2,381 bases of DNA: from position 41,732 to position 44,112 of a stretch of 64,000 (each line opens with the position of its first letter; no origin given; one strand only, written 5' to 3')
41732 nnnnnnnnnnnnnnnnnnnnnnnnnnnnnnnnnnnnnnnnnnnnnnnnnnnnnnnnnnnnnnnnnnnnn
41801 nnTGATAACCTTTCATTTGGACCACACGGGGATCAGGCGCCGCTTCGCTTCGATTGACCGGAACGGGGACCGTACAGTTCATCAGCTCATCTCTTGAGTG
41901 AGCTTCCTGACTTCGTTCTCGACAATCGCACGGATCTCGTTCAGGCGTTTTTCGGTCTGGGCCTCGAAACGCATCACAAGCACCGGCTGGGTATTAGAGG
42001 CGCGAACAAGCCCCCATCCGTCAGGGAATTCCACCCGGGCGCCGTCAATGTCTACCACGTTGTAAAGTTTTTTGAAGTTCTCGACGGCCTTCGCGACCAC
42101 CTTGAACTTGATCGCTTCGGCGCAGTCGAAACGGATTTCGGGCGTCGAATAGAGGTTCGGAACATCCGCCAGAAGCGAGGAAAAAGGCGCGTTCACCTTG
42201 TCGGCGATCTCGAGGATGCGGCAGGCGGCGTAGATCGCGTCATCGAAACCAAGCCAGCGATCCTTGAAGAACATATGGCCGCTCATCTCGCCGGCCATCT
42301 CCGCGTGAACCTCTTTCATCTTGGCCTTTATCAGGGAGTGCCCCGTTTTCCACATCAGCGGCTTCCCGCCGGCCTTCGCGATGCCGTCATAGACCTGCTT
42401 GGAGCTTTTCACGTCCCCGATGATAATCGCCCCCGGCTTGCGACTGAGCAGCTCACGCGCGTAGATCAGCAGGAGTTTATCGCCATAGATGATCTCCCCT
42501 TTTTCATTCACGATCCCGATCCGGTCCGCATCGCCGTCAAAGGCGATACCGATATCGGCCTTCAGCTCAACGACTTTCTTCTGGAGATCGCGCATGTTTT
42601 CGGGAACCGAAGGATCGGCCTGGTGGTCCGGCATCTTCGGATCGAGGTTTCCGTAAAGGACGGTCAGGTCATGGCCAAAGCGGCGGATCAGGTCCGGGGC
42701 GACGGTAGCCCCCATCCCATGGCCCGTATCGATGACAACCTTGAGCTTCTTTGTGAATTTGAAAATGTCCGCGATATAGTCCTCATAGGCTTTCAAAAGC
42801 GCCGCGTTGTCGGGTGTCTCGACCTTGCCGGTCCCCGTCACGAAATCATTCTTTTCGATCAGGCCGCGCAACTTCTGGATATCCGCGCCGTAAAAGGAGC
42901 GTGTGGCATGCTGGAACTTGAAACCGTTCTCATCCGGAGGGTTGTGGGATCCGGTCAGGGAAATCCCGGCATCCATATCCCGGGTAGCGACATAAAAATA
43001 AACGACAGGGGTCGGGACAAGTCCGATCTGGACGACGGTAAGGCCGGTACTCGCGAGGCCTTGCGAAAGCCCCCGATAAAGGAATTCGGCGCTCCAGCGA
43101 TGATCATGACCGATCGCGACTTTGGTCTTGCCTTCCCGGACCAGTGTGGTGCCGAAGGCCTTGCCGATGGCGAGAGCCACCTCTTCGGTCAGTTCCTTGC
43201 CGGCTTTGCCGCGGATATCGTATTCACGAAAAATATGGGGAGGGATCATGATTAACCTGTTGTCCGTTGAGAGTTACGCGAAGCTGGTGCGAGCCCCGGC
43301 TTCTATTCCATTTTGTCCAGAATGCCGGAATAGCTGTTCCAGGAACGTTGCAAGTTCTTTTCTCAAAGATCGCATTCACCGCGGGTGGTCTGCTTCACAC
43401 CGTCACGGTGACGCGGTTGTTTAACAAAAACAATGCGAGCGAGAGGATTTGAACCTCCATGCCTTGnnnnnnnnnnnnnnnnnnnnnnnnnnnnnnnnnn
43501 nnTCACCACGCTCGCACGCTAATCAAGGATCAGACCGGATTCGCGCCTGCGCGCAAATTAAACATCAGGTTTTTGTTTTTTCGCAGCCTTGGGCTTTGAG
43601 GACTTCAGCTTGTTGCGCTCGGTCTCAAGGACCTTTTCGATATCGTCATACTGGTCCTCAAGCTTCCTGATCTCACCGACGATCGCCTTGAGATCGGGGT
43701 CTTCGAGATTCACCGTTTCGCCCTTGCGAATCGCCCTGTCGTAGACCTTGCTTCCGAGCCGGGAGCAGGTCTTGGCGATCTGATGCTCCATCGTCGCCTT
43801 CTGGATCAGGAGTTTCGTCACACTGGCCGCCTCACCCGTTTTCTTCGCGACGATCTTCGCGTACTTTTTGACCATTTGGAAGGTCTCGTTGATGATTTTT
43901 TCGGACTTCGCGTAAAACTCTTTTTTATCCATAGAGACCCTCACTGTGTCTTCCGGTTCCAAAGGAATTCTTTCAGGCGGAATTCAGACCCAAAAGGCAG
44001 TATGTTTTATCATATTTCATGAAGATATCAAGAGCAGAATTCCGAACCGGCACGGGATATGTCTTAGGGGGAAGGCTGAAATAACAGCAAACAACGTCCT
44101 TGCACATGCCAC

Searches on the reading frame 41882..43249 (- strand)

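Call 13: search_protein_families(library=ncbifam, proteins=[window:41882-43249:-], max_evalue=0.01)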
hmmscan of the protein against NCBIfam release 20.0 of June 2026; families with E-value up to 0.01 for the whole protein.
window:41882-43249:- (455 aa): 7 families
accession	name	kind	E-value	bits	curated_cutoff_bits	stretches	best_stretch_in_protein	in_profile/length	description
NF046027.1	PhglucPhmanMutPgmG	equivalog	4.2e-152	507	600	1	4-447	7-450/460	phosphoglucomutase/phosphomannomutase PgmG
TIGR03990.1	Arch_GlmM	equivalog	1.7e-104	350.2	439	1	6-446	3-443/444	phosphoglucosamine mutase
NF007088.0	PRK09542.1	equivalog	5.4e-87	292.7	618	1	5-448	10-454/456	phosphomannomutase/phosphoglucomutase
TIGR01455.1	glmM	equivalog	2.4e-62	211.1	447.55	1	12-447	6-440/442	phosphoglucosamine mutase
NF011943.0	PRK15414.1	subfamily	3e-60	204.5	801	1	6-441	6-447/456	phosphomannomutase CpsG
TIGR01132.1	pgm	equivalog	1.4e-05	23.8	778.05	1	13-271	48-338/546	phosphoglucomutase (alpha-D-glucose-1,6-bisphosphate-dependent)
NF005737.0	PRK07564.1-1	equivalog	0.0003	19.6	378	0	165-265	202-304/543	alpha-D-glucose phosphate-specific phosphoglucomutase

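Call 14: search_protein_families(library=pfam, proteins=[window:41882-43249:-], max_evalue=1)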
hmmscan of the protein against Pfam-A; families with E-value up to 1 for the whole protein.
window:41882-43249:- (455 aa): 5 families
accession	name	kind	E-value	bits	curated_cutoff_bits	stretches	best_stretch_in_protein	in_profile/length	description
PF02878.22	PGM_PMM_I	-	4.4e-34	117.6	22.5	1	6-136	3-136/138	Phosphoglucomutase/phosphomannomutase, alpha/beta/alpha domain I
PF02880.22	PGM_PMM_III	-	2.5e-24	86.1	20.7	1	256-365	2-113/115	Phosphoglucomutase/phosphomannomutase, alpha/beta/alpha domain III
PF02879.22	PGM_PMM_II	-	5.3e-22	78.7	29.3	1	154-251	2-103/103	Phosphoglucomutase/phosphomannomutase, alpha/beta/alpha domain II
PF00408.26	PGM_PMM_IV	-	1.3e-14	54.5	23.1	1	371-443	1-65/68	Phosphoglucomutase/phosphomannomutase, C-terminal domain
PF09981.14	DUF2218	-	0.012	16.4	29.1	1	399-451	28-78/88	Uncharacterized protein conserved in bacteria (DUF2218)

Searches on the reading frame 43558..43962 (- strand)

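Call 13: search_protein_families(library=ncbifam, proteins=[window:43558-43962:-], max_evalue=0.01)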
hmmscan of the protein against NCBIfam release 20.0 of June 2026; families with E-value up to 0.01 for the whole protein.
window:43558-43962:- (134 aa): 0 families

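Call 14: search_protein_families(library=pfam, proteins=[window:43558-43962:-], max_evalue=1)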
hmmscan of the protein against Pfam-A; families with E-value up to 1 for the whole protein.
window:43558-43962:- (134 aa): 4 families
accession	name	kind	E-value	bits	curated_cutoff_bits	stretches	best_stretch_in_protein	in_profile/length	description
PF07028.16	DUF1319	-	0.0077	16.9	28.1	1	73-126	23-73/109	Protein of unknown function (DUF1319)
PF01865.21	PhoU_div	-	0.058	13.2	24.4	1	73-113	129-169/214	Protein of unknown function DUF47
PF15249.11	GLTSCR1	-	0.21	12.5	28.2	1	7-62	38-94/102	Conserved region of unknown function on GLTSCR protein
PF20701.3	HetE-N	-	0.52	11.1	25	0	86-116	37-67/102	Het-E N-terminal domain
